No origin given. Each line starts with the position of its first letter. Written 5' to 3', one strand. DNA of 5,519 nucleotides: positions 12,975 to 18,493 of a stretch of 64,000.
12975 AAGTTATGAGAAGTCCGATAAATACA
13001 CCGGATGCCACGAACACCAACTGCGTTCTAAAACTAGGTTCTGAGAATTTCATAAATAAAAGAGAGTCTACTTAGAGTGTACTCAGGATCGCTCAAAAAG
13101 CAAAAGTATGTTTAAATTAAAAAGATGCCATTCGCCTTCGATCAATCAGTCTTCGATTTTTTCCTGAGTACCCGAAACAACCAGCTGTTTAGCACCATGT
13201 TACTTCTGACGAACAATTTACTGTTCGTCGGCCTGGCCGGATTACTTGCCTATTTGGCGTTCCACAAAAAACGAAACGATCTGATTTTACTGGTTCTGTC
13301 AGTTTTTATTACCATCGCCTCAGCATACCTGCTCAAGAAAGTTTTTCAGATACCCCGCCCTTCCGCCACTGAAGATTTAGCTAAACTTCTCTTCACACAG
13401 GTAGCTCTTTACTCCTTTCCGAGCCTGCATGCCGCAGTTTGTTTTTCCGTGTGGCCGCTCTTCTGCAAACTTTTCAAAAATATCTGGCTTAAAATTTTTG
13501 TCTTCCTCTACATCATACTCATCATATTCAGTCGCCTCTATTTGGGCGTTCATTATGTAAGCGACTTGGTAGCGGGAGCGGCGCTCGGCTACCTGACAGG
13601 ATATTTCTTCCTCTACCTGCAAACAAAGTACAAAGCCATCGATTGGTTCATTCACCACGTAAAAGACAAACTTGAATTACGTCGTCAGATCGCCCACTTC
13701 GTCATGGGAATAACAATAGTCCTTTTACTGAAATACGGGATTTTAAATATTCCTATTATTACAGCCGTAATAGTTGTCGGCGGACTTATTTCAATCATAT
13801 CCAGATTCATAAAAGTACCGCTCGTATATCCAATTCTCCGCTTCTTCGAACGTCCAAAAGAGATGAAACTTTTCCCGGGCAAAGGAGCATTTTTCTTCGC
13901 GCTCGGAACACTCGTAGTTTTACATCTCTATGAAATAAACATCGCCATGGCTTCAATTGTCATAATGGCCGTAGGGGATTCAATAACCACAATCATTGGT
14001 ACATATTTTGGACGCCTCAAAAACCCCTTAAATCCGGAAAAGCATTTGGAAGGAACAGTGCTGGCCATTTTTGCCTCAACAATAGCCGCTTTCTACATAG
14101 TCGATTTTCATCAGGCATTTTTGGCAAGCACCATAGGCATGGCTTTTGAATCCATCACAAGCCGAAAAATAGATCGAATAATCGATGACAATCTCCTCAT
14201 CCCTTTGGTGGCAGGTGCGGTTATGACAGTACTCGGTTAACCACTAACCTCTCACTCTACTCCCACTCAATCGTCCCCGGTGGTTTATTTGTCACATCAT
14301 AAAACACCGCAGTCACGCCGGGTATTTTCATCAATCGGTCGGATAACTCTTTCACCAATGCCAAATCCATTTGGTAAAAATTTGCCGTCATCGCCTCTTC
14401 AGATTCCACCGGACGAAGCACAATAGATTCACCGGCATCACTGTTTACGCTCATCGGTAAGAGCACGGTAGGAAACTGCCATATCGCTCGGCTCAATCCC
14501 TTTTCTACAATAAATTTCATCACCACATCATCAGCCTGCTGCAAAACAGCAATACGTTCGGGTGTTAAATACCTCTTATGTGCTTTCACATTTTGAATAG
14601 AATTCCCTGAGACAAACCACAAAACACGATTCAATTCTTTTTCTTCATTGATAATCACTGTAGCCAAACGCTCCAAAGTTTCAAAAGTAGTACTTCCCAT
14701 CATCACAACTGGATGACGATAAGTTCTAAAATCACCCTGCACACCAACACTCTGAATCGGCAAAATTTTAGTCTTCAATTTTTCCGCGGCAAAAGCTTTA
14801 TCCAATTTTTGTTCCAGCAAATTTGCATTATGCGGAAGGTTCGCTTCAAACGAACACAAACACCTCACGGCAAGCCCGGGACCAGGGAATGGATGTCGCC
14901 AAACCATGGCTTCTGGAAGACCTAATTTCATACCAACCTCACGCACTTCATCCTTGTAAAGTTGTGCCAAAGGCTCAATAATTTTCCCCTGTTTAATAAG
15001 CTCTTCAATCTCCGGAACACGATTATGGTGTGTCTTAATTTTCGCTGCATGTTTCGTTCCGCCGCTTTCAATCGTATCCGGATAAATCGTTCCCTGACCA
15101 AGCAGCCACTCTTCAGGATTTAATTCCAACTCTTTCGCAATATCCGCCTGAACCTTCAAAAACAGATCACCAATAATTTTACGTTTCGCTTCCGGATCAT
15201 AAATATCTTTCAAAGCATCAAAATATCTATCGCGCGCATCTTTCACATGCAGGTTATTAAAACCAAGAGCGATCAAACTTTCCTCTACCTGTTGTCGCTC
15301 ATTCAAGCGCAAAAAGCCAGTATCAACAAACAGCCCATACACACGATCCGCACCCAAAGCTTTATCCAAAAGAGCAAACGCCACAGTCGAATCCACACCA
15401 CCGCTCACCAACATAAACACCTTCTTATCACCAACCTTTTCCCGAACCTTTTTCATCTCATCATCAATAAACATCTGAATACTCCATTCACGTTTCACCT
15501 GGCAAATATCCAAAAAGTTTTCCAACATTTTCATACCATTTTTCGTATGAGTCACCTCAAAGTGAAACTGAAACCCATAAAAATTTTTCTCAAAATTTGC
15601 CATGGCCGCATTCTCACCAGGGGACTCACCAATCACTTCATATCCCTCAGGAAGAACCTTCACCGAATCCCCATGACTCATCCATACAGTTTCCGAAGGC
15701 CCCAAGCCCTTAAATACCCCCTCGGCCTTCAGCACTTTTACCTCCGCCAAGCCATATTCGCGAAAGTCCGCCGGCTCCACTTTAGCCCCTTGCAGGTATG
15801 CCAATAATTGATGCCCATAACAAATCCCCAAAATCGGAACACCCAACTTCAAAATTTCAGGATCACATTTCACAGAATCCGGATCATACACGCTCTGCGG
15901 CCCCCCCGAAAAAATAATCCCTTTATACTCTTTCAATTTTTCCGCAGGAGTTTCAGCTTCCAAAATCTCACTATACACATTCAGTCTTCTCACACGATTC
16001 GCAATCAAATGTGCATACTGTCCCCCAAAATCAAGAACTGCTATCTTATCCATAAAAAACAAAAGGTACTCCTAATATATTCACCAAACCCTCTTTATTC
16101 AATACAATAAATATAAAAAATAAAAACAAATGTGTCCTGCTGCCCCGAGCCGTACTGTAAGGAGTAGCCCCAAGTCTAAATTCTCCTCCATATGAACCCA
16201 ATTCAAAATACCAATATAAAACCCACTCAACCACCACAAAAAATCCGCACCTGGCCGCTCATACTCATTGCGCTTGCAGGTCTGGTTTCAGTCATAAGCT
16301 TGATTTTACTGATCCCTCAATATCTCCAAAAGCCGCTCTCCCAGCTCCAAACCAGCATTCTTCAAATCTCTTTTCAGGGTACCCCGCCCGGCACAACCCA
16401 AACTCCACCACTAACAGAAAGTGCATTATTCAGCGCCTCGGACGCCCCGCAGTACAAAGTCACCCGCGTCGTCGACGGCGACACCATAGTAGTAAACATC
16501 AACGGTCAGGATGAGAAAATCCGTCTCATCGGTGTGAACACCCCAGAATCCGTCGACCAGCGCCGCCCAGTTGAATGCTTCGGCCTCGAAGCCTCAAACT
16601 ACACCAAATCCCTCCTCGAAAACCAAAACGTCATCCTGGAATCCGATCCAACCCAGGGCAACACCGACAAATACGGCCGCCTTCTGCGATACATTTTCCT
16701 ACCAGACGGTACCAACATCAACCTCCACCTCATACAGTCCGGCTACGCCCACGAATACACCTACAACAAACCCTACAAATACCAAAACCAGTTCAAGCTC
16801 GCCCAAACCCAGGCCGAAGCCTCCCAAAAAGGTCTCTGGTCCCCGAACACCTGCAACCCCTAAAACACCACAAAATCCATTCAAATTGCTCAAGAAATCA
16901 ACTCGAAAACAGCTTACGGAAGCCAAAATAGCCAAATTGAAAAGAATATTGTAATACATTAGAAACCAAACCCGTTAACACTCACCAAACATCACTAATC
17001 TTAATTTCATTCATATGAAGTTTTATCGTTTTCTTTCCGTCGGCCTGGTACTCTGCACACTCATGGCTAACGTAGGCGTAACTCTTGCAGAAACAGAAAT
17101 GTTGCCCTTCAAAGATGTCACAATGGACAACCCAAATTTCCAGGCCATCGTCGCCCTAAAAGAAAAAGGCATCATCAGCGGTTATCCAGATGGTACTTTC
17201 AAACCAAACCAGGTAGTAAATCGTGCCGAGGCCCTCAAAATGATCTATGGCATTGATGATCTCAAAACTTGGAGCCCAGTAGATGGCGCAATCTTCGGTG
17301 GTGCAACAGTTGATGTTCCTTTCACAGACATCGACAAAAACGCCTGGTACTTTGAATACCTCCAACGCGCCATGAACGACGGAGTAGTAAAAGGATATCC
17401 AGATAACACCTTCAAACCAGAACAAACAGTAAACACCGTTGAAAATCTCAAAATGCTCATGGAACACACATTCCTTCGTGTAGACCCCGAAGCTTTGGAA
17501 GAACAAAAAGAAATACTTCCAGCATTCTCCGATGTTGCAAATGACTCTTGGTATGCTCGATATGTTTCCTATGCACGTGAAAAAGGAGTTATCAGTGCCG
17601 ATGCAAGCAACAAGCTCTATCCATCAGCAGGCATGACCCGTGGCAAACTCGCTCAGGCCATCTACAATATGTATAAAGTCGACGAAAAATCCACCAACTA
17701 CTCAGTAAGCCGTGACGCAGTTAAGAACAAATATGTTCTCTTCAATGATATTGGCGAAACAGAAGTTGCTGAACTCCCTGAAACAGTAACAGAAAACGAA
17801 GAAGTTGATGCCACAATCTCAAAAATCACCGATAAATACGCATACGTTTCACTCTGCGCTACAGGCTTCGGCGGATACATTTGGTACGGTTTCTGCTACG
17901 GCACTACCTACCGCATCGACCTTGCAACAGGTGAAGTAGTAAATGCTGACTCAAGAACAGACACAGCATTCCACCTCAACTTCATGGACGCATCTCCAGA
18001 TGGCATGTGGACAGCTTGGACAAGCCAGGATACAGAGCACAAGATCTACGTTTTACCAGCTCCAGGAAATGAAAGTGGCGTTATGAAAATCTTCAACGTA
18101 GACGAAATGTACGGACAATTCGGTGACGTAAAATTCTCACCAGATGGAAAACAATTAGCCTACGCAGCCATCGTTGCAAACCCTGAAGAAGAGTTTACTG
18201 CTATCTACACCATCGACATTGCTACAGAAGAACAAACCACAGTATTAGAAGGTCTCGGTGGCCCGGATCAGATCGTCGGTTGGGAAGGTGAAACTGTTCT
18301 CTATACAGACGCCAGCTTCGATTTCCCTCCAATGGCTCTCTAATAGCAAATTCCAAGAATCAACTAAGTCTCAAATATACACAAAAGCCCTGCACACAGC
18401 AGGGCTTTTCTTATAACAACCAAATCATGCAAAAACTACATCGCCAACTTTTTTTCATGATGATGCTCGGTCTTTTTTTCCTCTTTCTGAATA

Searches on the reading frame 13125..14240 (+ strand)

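Call 6: search_protein_families(library=pfam, proteins=[window:13125-14240:+], max_evalue=0.01)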
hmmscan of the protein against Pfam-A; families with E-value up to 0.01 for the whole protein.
window:13125-14240:+ (371 aa): 2 families
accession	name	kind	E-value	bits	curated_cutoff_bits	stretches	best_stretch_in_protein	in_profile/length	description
PF01569.27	PAP2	-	6.1e-21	75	27.2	1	53-168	2-127/130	PAP2 superfamily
PF14378.12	PAP2_3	-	5.4e-12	46.4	27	1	92-158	121-187/190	PAP2 superfamily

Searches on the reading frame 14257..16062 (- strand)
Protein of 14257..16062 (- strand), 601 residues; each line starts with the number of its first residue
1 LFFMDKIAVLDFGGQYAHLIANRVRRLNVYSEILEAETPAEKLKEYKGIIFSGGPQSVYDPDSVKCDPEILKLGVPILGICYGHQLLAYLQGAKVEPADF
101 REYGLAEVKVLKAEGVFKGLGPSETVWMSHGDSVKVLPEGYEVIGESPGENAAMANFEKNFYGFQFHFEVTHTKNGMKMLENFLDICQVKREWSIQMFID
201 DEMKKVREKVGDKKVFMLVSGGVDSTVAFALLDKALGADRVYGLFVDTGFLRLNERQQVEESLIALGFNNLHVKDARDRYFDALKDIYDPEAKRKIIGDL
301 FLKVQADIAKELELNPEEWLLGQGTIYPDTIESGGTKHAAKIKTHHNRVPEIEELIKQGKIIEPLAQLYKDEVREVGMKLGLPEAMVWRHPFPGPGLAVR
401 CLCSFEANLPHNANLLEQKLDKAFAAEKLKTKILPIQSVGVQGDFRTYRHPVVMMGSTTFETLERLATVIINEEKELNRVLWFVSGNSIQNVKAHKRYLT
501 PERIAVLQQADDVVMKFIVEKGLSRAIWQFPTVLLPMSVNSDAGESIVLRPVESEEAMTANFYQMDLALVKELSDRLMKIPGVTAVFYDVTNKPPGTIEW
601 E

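Call 6: search_protein_families(library=pfam, proteins=[window:14257-16062:-], max_evalue=0.01)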
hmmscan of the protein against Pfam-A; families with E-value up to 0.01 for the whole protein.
window:14257-16062:- (601 aa): 5 families
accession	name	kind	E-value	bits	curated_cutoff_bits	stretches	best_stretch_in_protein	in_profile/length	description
PF00117.34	GATase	-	1.8e-43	148.9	22.8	1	9-184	2-187/190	Glutamine amidotransferase class-I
PF00958.27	GMP_synt_C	-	5.2e-25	87.8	27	2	518-600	3-92/92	GMP synthase C terminal domain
PF02540.23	NAD_synthase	-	4.3e-08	33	21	1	202-250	8-56/242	NAD synthase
PF07722.19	Peptidase_C26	-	0.00086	19.6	20.5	1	69-168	100-218/219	Peptidase C26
PF03054.22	tRNA_Me_trans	-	0.0042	17.2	20.6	0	213-246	1-32/202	tRNA methyl transferase HUP domain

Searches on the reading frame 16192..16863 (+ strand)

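Call 48: search_protein_families(library=pfam, proteins=[window:16192-16863:+], max_evalue=0.00001)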
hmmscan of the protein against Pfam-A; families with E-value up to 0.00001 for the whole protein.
window:16192-16863:+ (223 aa): 1 family
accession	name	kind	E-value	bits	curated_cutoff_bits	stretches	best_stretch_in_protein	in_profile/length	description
PF00565.23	SNase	-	4.7e-25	88.6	21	1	109-217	1-106/107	Staphylococcal nuclease homologue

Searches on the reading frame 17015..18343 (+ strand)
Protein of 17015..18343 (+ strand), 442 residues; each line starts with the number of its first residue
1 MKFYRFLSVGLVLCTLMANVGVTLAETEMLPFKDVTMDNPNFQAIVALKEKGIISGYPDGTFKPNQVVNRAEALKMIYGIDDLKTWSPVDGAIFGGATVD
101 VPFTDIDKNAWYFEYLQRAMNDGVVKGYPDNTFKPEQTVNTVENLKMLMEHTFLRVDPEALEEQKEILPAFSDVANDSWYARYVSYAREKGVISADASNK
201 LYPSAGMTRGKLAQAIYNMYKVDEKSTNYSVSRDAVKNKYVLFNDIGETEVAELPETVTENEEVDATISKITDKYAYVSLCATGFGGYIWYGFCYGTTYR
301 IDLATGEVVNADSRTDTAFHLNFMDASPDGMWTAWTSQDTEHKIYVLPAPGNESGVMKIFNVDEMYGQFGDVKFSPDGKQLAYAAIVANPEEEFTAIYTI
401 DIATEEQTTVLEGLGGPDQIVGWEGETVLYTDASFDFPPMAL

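Call 48: search_protein_families(library=pfam, proteins=[window:17015-18343:+], max_evalue=0.00001)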
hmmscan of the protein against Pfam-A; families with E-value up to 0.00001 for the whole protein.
window:17015-18343:+ (442 aa): 1 family
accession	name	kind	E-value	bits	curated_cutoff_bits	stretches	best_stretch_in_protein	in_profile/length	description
PF00395.25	SLH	-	9.4e-34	115.6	20.8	3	31-73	1-43/44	S-layer homology domain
